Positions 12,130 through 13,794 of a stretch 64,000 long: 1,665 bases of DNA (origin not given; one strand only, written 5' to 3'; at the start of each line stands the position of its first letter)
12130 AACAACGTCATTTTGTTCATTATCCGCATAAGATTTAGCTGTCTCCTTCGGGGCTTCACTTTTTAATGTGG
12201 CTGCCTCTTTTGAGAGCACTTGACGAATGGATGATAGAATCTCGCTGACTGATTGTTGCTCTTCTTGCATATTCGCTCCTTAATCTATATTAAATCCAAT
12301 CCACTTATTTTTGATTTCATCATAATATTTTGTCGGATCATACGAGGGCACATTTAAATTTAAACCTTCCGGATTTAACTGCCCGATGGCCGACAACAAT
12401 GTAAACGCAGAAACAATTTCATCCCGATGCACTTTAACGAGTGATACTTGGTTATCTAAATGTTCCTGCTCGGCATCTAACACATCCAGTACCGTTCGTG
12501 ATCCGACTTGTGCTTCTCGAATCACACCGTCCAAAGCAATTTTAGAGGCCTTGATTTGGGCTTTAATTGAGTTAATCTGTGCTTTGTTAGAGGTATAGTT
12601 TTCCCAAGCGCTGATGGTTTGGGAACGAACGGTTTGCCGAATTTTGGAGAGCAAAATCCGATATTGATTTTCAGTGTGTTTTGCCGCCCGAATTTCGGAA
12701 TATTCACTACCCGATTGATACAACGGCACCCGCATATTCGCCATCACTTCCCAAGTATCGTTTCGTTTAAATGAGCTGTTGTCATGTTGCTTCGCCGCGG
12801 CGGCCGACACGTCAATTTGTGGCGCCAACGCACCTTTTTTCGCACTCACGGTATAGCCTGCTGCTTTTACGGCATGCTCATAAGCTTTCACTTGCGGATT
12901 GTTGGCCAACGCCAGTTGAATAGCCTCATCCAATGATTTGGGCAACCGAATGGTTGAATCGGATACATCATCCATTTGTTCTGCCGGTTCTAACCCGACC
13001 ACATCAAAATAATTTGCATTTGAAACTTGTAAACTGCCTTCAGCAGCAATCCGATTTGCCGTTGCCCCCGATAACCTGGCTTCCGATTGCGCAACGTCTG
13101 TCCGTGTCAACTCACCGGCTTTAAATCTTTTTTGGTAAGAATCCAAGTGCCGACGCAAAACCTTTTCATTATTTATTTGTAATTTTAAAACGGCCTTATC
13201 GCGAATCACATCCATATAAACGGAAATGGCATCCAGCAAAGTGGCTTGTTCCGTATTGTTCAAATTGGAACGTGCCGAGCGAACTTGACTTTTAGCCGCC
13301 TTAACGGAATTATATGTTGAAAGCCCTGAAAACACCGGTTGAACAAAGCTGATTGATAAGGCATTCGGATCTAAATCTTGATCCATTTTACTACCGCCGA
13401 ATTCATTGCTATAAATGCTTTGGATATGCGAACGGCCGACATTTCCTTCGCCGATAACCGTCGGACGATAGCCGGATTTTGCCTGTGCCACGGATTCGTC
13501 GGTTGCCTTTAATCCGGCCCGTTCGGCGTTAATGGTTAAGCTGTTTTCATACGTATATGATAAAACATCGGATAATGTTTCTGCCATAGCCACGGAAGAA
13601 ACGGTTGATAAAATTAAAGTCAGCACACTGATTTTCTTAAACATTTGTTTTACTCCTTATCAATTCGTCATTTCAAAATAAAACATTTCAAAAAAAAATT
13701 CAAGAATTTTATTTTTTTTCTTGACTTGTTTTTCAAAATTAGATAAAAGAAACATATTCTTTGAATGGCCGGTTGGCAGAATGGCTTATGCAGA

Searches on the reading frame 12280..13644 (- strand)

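Call 63: search_protein_families(library=pfam, proteins=[window:12280-13644:-], max_evalue=0.00001)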
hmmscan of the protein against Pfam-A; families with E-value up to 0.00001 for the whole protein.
window:12280-13644:- (454 aa): 1 family
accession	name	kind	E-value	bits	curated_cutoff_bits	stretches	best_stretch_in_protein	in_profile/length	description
PF02321.23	OEP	-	1.7e-57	194.7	22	2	238-421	1-187/187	Outer membrane efflux protein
